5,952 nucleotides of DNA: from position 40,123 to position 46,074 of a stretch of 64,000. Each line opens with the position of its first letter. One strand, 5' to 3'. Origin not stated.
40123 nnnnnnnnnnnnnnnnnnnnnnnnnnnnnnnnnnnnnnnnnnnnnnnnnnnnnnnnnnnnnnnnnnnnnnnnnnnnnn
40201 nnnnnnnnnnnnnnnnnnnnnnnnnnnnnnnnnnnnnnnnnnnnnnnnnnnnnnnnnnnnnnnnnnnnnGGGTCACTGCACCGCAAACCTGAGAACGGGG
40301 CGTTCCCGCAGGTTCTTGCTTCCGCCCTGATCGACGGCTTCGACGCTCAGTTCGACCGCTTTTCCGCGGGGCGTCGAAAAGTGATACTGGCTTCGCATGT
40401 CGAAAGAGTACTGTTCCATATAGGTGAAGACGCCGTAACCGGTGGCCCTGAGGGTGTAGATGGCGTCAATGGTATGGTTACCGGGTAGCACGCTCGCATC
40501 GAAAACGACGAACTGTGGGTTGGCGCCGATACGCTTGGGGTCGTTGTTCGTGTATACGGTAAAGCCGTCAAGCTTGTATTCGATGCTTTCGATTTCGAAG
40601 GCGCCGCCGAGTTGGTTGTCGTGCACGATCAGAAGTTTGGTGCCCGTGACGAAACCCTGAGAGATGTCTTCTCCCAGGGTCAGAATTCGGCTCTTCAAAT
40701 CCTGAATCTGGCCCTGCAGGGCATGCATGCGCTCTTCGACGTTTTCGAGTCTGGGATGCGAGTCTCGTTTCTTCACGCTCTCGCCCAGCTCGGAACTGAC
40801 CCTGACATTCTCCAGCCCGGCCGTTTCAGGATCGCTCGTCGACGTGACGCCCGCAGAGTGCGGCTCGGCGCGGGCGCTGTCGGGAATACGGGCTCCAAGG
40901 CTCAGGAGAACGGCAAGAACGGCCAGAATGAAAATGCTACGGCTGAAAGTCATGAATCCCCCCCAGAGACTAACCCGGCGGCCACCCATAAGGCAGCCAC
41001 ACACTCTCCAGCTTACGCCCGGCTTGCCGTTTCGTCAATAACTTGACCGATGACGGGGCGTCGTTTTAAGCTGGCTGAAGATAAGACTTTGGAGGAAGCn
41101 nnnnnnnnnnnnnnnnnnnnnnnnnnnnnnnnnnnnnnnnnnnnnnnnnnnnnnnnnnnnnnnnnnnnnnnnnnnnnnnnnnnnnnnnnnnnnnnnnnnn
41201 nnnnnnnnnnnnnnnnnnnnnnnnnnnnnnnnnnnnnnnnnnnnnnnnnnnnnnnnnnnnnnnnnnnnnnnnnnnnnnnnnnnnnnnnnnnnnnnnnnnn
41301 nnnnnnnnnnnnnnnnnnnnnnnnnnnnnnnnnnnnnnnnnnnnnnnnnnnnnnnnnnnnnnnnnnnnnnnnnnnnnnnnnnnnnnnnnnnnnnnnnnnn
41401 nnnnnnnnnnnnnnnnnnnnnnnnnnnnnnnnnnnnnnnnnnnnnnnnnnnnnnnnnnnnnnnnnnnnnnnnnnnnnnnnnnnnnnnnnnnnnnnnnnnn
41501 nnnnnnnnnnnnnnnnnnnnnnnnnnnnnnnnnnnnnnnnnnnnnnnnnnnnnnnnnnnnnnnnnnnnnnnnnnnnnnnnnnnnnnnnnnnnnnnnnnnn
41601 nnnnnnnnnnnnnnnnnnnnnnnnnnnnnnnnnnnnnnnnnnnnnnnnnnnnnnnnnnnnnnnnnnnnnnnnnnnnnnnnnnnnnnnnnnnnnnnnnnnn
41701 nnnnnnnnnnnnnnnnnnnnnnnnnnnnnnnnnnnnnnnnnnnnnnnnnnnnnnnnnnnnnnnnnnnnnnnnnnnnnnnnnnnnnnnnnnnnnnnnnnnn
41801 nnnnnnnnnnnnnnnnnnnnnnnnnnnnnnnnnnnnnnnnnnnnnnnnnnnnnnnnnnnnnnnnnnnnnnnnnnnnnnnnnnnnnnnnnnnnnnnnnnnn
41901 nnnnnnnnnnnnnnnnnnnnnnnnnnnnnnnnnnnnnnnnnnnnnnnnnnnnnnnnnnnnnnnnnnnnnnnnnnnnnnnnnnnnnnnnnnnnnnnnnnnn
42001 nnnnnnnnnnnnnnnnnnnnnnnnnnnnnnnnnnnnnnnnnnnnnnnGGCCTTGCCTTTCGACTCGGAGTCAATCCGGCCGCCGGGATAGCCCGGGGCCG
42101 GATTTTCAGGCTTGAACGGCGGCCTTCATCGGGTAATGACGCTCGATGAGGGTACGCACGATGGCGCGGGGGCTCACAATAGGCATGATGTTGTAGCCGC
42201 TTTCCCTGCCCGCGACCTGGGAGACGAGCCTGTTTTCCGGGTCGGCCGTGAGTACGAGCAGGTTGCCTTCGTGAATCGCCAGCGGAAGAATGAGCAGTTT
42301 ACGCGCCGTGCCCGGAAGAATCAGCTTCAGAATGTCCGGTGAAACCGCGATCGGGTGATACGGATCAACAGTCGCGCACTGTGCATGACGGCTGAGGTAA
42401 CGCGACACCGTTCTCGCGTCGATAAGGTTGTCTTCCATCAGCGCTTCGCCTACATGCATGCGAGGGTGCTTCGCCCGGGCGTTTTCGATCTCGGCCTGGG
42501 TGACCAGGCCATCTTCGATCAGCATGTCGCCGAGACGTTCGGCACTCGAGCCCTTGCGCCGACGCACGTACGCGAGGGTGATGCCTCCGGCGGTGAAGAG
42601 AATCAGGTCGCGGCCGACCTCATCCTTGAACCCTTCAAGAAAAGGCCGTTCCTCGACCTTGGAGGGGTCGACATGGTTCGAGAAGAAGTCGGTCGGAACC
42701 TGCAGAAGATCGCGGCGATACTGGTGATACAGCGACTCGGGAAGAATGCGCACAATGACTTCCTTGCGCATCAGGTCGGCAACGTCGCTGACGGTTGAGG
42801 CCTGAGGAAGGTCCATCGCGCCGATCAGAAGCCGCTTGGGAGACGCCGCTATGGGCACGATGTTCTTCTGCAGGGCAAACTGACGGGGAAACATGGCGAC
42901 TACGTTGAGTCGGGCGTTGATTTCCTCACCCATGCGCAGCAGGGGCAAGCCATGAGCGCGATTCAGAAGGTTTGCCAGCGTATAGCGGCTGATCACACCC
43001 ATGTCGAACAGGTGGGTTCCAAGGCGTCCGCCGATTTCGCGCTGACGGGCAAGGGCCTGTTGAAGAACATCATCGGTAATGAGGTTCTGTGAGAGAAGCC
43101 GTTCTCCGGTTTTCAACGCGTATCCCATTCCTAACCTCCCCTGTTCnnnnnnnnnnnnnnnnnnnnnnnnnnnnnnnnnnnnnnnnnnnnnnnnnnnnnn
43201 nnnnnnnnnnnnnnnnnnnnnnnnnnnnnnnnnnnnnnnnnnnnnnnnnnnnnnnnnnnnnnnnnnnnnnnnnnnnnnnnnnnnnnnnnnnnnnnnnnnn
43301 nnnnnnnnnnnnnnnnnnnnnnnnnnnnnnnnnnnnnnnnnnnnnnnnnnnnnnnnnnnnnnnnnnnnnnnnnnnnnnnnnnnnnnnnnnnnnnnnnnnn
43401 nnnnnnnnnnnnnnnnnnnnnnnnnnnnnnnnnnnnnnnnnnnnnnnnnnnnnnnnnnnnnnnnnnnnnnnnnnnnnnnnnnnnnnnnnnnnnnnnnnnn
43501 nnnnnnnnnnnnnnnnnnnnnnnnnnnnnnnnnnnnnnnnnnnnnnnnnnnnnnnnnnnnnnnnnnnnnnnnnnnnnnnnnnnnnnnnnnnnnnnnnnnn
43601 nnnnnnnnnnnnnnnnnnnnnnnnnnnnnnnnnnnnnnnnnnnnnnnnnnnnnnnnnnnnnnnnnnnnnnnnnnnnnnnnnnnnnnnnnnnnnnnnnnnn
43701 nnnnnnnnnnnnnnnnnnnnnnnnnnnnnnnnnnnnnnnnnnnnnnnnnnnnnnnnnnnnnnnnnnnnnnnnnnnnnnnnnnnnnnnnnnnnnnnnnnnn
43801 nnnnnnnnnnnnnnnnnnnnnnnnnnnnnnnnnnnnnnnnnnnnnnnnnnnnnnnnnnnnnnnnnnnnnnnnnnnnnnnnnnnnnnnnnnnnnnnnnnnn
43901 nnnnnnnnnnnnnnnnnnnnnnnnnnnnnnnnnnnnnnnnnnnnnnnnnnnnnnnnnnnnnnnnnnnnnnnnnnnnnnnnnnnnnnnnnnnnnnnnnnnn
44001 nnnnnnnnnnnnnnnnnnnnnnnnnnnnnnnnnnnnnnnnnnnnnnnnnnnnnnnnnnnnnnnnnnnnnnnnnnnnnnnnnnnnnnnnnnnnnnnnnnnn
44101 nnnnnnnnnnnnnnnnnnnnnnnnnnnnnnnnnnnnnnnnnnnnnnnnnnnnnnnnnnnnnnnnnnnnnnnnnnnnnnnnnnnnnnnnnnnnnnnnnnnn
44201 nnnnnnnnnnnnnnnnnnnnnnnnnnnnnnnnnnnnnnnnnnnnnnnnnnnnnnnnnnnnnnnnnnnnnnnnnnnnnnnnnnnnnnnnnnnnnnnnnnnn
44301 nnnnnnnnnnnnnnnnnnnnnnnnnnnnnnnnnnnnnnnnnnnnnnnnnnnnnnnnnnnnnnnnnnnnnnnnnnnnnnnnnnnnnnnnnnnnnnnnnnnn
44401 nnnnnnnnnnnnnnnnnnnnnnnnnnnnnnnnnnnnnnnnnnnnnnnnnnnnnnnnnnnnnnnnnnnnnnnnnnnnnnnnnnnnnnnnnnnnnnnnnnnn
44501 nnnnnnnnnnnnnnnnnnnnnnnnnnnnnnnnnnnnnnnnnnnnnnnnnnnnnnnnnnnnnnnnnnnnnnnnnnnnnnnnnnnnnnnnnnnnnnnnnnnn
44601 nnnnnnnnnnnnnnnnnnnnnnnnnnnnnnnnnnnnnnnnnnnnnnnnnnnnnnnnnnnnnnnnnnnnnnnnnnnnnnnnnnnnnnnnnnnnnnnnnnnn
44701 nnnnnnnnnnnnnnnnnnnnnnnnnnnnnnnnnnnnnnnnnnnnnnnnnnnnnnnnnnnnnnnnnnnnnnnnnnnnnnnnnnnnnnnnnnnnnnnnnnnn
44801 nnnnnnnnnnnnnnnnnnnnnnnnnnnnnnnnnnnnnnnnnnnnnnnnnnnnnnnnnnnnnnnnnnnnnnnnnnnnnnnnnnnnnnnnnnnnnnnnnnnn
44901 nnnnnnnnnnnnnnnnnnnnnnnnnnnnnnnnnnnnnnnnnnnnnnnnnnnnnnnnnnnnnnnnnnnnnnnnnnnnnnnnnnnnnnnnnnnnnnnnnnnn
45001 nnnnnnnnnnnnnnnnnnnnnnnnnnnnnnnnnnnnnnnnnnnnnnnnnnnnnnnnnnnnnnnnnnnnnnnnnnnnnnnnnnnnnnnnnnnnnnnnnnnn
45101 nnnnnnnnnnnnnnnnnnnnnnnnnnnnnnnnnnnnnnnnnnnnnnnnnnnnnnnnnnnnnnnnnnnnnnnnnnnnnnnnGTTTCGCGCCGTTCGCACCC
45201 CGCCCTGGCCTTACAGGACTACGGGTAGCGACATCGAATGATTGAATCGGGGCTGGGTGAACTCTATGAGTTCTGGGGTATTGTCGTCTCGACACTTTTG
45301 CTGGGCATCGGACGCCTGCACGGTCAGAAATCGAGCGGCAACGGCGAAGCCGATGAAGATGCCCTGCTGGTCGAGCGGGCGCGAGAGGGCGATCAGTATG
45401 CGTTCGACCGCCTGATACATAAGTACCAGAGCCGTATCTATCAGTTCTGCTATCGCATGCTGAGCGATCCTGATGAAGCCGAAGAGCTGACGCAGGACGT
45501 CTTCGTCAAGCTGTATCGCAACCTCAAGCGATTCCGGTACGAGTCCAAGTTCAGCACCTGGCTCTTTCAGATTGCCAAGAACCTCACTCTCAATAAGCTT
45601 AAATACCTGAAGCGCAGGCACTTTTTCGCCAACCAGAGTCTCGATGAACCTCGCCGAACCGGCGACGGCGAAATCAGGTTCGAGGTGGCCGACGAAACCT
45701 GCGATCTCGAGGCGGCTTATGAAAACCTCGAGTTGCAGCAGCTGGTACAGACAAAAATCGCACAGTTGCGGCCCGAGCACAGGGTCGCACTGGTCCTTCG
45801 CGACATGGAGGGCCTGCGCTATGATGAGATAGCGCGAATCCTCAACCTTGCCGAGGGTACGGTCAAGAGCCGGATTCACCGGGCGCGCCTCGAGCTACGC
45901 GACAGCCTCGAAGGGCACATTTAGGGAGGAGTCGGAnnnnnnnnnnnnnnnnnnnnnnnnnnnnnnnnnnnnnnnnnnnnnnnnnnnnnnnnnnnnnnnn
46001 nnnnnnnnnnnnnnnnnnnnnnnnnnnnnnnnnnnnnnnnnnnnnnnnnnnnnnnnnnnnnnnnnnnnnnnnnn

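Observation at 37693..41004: Two adjacent proteins share a coiled-coil plus 'PG(P/N)HT(V/I)' beta-domain module resembling PEGA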

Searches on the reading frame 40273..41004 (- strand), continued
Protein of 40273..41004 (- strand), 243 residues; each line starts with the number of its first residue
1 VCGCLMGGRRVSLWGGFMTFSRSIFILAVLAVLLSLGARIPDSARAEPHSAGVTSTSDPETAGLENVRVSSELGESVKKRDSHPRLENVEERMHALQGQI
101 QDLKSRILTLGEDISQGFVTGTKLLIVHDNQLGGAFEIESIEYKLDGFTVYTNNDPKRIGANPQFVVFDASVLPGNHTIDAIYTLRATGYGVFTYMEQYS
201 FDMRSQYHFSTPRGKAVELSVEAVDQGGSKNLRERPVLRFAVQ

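Call 77: find_encoding_contigs(protein=P0167, flank=10000, max_places=1)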
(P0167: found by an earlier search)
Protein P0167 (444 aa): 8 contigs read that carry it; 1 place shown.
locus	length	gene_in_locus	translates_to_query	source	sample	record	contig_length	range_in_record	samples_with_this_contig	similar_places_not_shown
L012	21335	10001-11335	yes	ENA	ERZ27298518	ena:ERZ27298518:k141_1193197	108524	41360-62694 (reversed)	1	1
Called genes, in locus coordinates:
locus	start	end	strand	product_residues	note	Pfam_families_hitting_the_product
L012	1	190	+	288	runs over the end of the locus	-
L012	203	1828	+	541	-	-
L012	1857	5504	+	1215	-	PF13174:TPR_6 (faint), PF13424:TPR_12 (faint), PF13432:TPR_16 (faint), PF07719:TPR_2 (faint), PF13428:TPR_14 (faint), PF14559:TPR_19 (weak)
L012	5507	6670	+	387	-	PF13414:TPR_11 (weak), PF13432:TPR_16 (weak), PF00515:TPR_1, PF07719:TPR_2, PF13181:TPR_8, PF13432:TPR_16 (weak), PF14559:TPR_19, PF13432:TPR_16 (weak), +13 more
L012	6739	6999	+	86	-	-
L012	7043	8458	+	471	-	-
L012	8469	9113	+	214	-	PF13505:OMP_b-brl (faint)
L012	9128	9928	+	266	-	PF01177:Asp_Glu_race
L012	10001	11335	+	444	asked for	-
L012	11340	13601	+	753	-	PF00515:TPR_1 (faint), PF07719:TPR_2 (faint), PF12895:ANAPC3 (faint), PF13181:TPR_8 (faint), PF13424:TPR_12 (faint), PF13428:TPR_14 (faint), PF13432:TPR_16 (faint), PF13174:TPR_6 (faint), +2 more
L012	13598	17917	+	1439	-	PF07719:TPR_2 (faint), PF13428:TPR_14 (faint), PF13432:TPR_16 (faint), PF00515:TPR_1 (faint), PF13174:TPR_6 (faint), PF13181:TPR_8 (faint), PF13424:TPR_12 (faint), PF13431:TPR_17 (faint), +2 more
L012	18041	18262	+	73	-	-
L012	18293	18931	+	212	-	PF01618:MotA_ExbB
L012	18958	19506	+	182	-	PF02472:ExbD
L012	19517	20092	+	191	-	PF02472:ExbD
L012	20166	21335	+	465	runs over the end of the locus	-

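Call 86: fold_search(model_id=the predicted structure, library=pdb)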
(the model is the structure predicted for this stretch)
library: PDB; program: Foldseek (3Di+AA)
matches with E <= 10: 727; with E <= 0.001: 0
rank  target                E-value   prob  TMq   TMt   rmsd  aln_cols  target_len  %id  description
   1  8cem_F                1.1e-02  0.82  0.22  0.09  23.8       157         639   13  Structure of bovine native C3, re-refinement (released 2023-04-05)
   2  7p2p_B                1.2e-02  0.90  0.19  0.24  21.4       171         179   11  Human Signal Peptidase Complex Paralog A (SPC-A) (released 2021-10-06)
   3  7s8u                  1.3e-02  0.91  0.21  0.09   6.5       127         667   12  Cryo-EM structure of a mammalian peptide transporter (PepT1/slc15a1) in nanodisc (released 2022-07-20)
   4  8cem_E                1.3e-02  0.80  0.22  0.09  22.9       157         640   14  Structure of bovine native C3, re-refinement (released 2023-04-05)
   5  5a9i_A                1.7e-02  0.98  0.24  0.29   6.8       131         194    5  Crystal structure of the extracellular domain of PepT2 (released 2015-09-09)
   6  4jde_B                1.7e-02  0.72  0.19  0.28   8.6       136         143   10  Crystal structure of PUD-1/PUD-2 heterodimer (released 2013-11-06)
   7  7pmy_A                2.5e-02  0.99  0.28  0.12   9.3       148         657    5  HsPepT2 bound to Ala-Phe in the inward facing partially occluded conformation (released 2021-10-20)
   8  4ilt_C                4.9e-02  0.77  0.22  0.31  11.0       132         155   12  Structure of the dioxygenase domain of SACTE_2871, a novel dioxygenase carbohydrate-binding protein fusion from the ce (released 2013-05-15)
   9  5icu                  4.9e-02  0.66  0.18  0.35  10.7       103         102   10  The crystal structure of CopC from Methylosinus trichosporium OB3b (released 2016-04-06)
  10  9m3b_B                5.1e-02  0.99  0.22  0.40   4.5        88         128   14  Crystal structure of the DgpB1/C1 protein from P581a substrate free form (released 2026-03-04)
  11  4ilt_A                6.4e-02  0.75  0.22  0.32  11.0       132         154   12  Structure of the dioxygenase domain of SACTE_2871, a novel dioxygenase carbohydrate-binding protein fusion from the ce (released 2013-05-15)
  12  7pud                  6.4e-02  0.20  0.15  0.18  19.0       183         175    7  Bryoporin - actinoporin from moss Physcomitrium patens (released 2022-09-28)
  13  2ox5_C                7.2e-02  0.97  0.19  0.41   4.0        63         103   19  The SoxYZ complex of Paracoccus pantotrophus (released 2007-05-22)
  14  7djl_C                7.2e-02  0.82  0.25  0.14   5.4       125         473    7  Structure of four truncated and mutated forms of quenching protein (released 2022-06-08)
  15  2azq                  7.2e-02  0.25  0.18  0.15  16.3       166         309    8  Crystal Structure of Catechol 1,2-Dioxygenase from Pseudomonas arvilla C-1 (released 2005-10-04)
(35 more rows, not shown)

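Call 87: find_encoding_contigs(protein=P0174, flank=10000, max_places=1)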
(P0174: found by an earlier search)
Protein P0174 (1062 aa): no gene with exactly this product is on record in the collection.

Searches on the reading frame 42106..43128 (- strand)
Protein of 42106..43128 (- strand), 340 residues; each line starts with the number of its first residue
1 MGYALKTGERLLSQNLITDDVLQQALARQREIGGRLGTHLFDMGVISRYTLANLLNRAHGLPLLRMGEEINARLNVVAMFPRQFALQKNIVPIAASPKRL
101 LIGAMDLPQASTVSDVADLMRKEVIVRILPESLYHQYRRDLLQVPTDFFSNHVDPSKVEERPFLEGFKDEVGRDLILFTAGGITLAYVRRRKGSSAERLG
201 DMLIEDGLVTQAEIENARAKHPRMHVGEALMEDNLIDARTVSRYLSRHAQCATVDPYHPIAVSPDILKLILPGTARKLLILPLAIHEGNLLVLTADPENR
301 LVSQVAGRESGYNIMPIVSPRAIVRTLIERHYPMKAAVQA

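Call 6: search_protein_families(library=pfam, proteins=[window:42106-43128:-], max_evalue=0.001)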
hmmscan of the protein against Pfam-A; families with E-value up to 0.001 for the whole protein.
window:42106-43128:- (340 aa): 1 family
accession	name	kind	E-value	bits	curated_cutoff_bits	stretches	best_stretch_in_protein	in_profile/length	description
PF05157.20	MshEN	-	2.5e-15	56.6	23.1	1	261-335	12-87/90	MshEN domain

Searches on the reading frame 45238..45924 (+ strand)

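Call 96: search_protein_families(library=pfam, proteins=[window:45238-45924:+], max_evalue=0.01)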
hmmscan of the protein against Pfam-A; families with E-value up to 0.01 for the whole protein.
window:45238-45924:+ (228 aa): 9 families
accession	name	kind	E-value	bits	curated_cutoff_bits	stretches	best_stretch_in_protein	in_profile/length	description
PF04542.20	Sigma70_r2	-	3.5e-19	68.8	24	1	59-126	1-70/71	Sigma-70 region 2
PF08281.18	Sigma70_r4_2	-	1.3e-16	60.4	25.7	1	168-220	2-54/54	Sigma-70, region 4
PF07638.17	Sigma70_ECF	-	3e-10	40.7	21.1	1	44-224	7-183/185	ECF sigma factor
PF04545.22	Sigma70_r4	-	5.8e-10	39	24.1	1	174-221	2-49/50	Sigma-70, region 4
PF12645.13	HTH_16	-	3.4e-06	27.5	22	1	44-100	3-65/65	Helix-turn-helix domain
PF22233.2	PhyR_sigma-like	-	2.9e-05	24.2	27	1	175-220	2-47/50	Response regulator PhyR, sigma-like domain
PF22943.2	HTH_68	-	0.00034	20.6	27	1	182-210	8-35/45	Putative helix-turn-helix domain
PF13518.12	HTH_28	-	0.0059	17.1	25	0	182-217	2-37/52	Helix-turn-helix domain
PF00196.25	GerE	-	0.008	16.2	23.5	0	190-213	15-38/57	Bacterial regulatory proteins, luxR family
